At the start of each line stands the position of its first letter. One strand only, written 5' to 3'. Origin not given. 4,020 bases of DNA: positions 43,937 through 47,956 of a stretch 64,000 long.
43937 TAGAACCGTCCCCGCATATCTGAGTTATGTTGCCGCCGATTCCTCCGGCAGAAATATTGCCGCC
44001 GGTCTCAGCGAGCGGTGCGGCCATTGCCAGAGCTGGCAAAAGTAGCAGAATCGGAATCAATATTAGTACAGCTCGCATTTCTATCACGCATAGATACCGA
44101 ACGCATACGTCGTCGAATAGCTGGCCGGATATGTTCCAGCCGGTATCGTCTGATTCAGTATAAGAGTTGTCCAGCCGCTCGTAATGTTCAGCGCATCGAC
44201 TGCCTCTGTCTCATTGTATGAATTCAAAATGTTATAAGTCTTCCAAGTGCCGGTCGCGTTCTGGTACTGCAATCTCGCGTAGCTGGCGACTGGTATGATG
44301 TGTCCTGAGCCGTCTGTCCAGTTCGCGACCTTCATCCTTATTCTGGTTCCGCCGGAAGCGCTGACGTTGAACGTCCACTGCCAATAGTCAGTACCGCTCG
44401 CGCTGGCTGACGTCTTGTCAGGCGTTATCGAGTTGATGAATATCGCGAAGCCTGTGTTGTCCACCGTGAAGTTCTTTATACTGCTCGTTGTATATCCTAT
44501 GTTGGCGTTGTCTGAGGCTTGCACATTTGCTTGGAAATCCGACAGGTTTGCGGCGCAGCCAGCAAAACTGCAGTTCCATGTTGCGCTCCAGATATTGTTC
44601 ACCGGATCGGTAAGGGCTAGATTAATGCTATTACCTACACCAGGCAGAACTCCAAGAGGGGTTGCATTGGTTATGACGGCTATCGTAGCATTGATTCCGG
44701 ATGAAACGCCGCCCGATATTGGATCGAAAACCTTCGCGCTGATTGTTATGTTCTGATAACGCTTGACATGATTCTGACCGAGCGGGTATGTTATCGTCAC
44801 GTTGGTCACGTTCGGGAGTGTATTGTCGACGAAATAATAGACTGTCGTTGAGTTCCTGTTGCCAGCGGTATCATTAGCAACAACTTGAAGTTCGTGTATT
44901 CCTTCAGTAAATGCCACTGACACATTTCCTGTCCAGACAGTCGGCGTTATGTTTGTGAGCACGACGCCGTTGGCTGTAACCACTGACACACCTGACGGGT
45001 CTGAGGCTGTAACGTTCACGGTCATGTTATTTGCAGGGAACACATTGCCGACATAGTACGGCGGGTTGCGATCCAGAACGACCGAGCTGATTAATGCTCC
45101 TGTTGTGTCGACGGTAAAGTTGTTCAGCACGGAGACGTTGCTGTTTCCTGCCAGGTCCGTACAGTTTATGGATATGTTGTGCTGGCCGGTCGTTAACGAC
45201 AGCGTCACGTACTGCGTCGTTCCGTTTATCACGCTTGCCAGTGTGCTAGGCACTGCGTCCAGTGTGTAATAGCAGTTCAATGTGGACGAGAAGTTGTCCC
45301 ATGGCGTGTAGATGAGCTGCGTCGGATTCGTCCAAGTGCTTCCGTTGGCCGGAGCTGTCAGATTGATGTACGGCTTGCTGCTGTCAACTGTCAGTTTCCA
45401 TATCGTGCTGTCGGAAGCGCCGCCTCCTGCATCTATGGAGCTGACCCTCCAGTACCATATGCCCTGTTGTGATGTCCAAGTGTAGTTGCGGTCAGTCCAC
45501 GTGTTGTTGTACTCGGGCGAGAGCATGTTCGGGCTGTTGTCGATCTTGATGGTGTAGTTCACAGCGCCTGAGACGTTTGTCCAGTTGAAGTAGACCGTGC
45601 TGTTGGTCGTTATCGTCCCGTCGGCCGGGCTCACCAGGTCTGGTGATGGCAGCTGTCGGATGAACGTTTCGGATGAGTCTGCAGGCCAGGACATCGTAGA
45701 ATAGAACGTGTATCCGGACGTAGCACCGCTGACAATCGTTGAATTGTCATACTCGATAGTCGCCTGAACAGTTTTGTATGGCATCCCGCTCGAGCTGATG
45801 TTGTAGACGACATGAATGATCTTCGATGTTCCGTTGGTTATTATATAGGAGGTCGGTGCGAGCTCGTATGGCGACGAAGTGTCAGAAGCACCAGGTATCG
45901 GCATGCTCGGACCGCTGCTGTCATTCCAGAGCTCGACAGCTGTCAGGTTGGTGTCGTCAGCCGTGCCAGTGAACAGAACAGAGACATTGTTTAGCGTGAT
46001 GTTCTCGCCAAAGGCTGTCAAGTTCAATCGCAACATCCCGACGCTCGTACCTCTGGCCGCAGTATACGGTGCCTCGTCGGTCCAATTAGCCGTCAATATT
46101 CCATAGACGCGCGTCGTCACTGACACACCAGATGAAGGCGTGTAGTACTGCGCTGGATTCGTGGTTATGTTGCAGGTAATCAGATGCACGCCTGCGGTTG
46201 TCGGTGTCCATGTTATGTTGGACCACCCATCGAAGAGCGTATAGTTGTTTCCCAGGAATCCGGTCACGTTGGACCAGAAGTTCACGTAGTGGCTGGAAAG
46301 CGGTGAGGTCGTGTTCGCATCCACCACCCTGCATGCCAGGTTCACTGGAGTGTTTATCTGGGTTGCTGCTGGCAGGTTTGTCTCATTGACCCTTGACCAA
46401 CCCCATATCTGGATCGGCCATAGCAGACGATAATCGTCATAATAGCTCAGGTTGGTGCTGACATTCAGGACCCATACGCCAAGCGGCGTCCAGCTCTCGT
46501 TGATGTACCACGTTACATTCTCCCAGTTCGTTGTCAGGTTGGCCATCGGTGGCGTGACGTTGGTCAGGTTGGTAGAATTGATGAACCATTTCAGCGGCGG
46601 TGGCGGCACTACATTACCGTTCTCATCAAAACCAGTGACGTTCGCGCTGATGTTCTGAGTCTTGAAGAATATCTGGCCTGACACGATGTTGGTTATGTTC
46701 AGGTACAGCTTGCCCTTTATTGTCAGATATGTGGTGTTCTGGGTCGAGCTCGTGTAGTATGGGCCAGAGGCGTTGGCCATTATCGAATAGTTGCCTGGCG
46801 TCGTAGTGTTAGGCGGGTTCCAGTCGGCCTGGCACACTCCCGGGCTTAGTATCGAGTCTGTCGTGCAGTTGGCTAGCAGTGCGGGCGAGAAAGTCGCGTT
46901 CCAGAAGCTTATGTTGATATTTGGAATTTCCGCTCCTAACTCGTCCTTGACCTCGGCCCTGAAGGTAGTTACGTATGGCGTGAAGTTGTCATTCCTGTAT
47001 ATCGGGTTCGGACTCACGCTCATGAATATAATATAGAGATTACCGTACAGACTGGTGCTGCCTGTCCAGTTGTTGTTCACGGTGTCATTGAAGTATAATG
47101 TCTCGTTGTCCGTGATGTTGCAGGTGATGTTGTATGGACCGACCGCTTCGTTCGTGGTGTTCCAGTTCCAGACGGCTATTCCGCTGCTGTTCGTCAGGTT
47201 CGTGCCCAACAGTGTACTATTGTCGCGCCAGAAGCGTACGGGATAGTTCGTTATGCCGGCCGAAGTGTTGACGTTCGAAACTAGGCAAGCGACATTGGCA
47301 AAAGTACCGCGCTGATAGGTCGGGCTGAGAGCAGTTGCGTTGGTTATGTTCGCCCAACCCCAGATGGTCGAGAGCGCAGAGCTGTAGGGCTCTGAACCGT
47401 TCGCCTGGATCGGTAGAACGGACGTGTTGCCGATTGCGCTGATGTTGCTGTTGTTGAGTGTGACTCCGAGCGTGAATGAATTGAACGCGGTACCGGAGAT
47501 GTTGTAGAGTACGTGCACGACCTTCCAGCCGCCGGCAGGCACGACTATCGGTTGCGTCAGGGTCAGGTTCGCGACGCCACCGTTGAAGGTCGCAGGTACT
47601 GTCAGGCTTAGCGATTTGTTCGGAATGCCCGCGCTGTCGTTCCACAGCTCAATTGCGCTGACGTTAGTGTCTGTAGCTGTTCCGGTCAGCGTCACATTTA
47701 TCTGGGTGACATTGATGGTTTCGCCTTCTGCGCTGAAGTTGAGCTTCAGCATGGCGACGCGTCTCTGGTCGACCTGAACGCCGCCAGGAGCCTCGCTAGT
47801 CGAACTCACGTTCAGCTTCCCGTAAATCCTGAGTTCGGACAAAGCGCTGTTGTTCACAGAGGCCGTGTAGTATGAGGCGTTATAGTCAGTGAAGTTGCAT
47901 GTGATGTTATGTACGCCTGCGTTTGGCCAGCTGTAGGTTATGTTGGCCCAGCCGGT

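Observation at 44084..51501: Giant hyper-glycosylation-ready surface protein with recently homogenised 940-bp tandem repeats, preceded by a small wHTH gene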

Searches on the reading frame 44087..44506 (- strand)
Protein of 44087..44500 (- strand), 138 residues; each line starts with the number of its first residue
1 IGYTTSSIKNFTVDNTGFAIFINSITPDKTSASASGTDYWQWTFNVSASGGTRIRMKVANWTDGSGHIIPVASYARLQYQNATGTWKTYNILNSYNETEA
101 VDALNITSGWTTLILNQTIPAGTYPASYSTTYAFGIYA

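Call 76: search_protein_families(library=ncbifam, proteins=[window:44087-44500:-], max_evalue=0.1)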
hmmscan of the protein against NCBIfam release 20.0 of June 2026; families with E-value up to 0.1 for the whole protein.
window:44087-44500:- (138 aa): 0 families

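Call 94: search_solved_structures(query=A4, max_evalue=5)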
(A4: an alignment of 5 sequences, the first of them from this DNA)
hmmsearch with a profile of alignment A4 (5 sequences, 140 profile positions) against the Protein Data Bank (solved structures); distinct sequences matched with E-value up to 5: 6.
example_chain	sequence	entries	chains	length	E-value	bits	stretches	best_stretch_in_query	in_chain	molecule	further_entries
6tpl_A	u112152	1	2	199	0.0022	21.2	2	9-48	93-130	Intimin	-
4drz_A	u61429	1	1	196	0.12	15.5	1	58-117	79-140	Ras-related protein Rab-14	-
1z0f_A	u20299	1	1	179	0.17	15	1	75-117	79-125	RAB14, member RAS oncogene family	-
4d0g_A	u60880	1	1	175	0.23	14.6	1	76-117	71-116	RAS-RELATED PROTEIN RAB-14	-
7p5x_AY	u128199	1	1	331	0.69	13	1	9-79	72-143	Transcriptional regulator-like protein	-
9fnd_X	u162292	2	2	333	0.69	13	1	9-79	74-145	Transcriptional regulator-like protein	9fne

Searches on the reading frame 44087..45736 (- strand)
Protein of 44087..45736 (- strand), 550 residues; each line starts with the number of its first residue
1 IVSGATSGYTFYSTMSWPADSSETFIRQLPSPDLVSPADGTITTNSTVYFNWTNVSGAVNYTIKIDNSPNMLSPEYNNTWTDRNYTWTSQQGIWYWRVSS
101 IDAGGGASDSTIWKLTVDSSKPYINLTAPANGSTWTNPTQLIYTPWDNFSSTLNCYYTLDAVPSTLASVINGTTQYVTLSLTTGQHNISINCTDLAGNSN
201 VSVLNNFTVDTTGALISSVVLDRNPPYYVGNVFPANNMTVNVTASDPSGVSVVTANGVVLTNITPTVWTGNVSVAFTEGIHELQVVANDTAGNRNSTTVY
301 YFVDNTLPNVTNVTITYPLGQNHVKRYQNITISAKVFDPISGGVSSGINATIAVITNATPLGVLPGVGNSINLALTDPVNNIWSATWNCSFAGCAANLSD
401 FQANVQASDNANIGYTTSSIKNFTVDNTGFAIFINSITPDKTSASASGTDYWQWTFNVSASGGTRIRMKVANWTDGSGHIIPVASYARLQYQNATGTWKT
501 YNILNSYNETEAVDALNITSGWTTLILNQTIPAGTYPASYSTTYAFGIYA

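Call 54: search_solved_structures(query=window:44087-45736:-, max_evalue=1)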
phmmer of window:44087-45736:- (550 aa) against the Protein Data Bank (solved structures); distinct sequences matched with E-value up to 1: 1.
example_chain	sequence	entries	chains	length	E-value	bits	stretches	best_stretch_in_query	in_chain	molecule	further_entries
9qgl_9A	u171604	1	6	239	0.22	13.6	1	302-400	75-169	Photorhabdus luminescens subsp. laumondii TTO1 complete genome segment 6/17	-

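Call 56: search_protein_families(library=pfam, proteins=[window:44087-45736:-], max_evalue=1)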
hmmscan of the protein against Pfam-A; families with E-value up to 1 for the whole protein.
window:44087-45736:- (550 aa): 3 families
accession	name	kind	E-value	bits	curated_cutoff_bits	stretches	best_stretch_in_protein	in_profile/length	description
PF19077.6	Big_13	-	3e-09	37.7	27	2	239-304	32-101/102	Bacterial Ig-like domain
PF14321.11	DUF4382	-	0.069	13.8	25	1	493-536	34-75/136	Domain of unknown function (DUF4382)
PF02494.22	HYR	-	0.15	12.9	21.7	1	274-298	52-76/81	HYR domain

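Call 57: find_homologous_proteins(query=window:44087-45736:-)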
Query window:44087-45736:- (550 aa): 8 proteins with E <= 0.001 among 8000 candidates.
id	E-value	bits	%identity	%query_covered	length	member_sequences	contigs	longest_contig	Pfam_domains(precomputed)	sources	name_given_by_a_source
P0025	7.4e-16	76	26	32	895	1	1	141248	PF16655.13,PF25059.2,PF13205.13,PF11999.14,PF25788.3,PF24489.2,PF00041.28,PF16656.12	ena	-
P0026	7.3e-15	73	34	23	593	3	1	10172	PF22433.4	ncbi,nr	ncbi:MAG: hypothetical protein HXS48_10500, partial [Theionarchaea archaeon]|nr:hypothetical protein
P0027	3.1e-11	61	28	59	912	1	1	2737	PF07495.20,PF17957.8,PF13750.13,PF24421.2,PF09136.17,PF19077.7,PF16967.12,PF17936.8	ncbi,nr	ncbi:MAG: Ig-like domain-containing protein, partial [Actinomycetota bacterium]|nr:Ig-like domain-co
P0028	6.2e-11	60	29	37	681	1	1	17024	PF25059.2,PF25788.3,PF00041.28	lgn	-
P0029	2.3e-6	45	33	33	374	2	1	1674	PF25788.3,PF19077.7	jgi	jgi:hypothetical protein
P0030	4.6e-5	41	28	36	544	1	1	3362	PF04151.22,PF19077.7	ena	-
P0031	9.1e-5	40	25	48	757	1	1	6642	PF19077.7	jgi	-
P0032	1.0e-4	39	25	33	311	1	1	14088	-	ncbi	-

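Call 72: search_protein_representatives(protein=window:44087-45736:-)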
Query: 550 residues. Proteins with E-value up to 0.001 (for the whole library): 3879; up to 1e-10: 1122; up to 1e-30: 143. The best 150 are listed.
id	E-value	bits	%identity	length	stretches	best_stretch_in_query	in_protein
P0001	0.0e+00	1203.8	93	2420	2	1-550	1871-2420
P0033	9.6e-202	688.0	62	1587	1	3-549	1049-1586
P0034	5.9e-139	480.8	48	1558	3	22-550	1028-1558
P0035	2.3e-95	337.0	31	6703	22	41-212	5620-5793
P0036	9.7e-91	321.7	35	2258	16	22-109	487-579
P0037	2.9e-87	310.2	33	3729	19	31-133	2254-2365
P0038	2.8e-81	290.5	39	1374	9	32-124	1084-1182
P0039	5.5e-81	289.5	32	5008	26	115-311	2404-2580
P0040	5.2e-78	279.7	36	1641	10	30-139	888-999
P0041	5.7e-72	259.7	33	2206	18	30-133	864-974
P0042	3.0e-69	250.8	32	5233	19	27-200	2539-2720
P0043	4.5e-69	250.2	29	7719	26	33-351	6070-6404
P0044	1.0e-67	245.7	33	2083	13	27-117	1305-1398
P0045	1.0e-66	242.4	38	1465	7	30-117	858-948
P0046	1.3e-65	238.8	33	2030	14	4-119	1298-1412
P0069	1.1e-48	182.9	33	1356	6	420-547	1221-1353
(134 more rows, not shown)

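Call 99: find_encoding_contigs(protein=P0034, flank=6000, max_places=2)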
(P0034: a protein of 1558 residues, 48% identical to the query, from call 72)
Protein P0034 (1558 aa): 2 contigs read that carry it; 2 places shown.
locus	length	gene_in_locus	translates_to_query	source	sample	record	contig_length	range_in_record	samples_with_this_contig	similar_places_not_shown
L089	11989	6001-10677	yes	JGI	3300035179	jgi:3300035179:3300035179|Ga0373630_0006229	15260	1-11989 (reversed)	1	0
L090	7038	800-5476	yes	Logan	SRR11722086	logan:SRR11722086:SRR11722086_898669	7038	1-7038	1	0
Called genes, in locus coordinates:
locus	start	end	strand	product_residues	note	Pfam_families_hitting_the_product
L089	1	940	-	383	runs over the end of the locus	PF13439:Glyco_transf_4, PF13579:Glyco_trans_4_4 (weak), PF00534:Glycos_transf_1, PF13692:Glyco_trans_1_4, PF13524:Glyco_trans_1_2 (weak)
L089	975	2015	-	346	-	PF00535:Glycos_transf_2, PF10111:Glyco_tranf_2_2 (weak), PF13506:Glyco_transf_21 (weak), PF13641:Glyco_tranf_2_3, PF13632:Glyco_trans_2_3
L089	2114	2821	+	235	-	PF00535:Glycos_transf_2, PF10111:Glyco_tranf_2_2, PF13506:Glyco_transf_21 (faint), PF13641:Glyco_tranf_2_3, PF13632:Glyco_trans_2_3 (weak)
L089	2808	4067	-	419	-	PF13439:Glyco_transf_4, PF13477:Glyco_trans_4_2, PF13579:Glyco_trans_4_4, PF20706:GT4-conflict, PF00534:Glycos_transf_1, PF13692:Glyco_trans_1_4, PF13524:Glyco_trans_1_2 (weak)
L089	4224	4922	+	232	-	PF00535:Glycos_transf_2, PF10111:Glyco_tranf_2_2, PF13641:Glyco_tranf_2_3 (weak)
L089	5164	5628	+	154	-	-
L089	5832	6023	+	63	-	PF21476:PF0610-like_N (faint)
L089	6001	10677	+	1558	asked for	PF19077:Big_13 (faint)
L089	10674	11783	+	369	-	-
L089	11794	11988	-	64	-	?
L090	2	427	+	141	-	?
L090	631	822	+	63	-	PF21476:PF0610-like_N (faint)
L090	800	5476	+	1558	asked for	PF19077:Big_13 (faint)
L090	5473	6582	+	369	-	-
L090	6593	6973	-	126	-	-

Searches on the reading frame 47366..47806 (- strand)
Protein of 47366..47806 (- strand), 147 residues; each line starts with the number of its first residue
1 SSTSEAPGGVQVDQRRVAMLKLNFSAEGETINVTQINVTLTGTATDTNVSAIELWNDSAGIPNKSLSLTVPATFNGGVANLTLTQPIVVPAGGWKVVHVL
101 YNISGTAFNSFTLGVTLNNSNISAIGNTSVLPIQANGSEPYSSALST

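Call 56: search_protein_families(library=pfam, proteins=[window:47366-47806:-], max_evalue=1)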
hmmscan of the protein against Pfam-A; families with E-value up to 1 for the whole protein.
window:47366-47806:- (147 aa): 0 families

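Call 95: search_solved_structures(query=A5, max_evalue=5)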
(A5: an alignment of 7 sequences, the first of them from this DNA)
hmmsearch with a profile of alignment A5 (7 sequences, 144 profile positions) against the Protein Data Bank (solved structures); distinct sequences matched with E-value up to 5: 0.
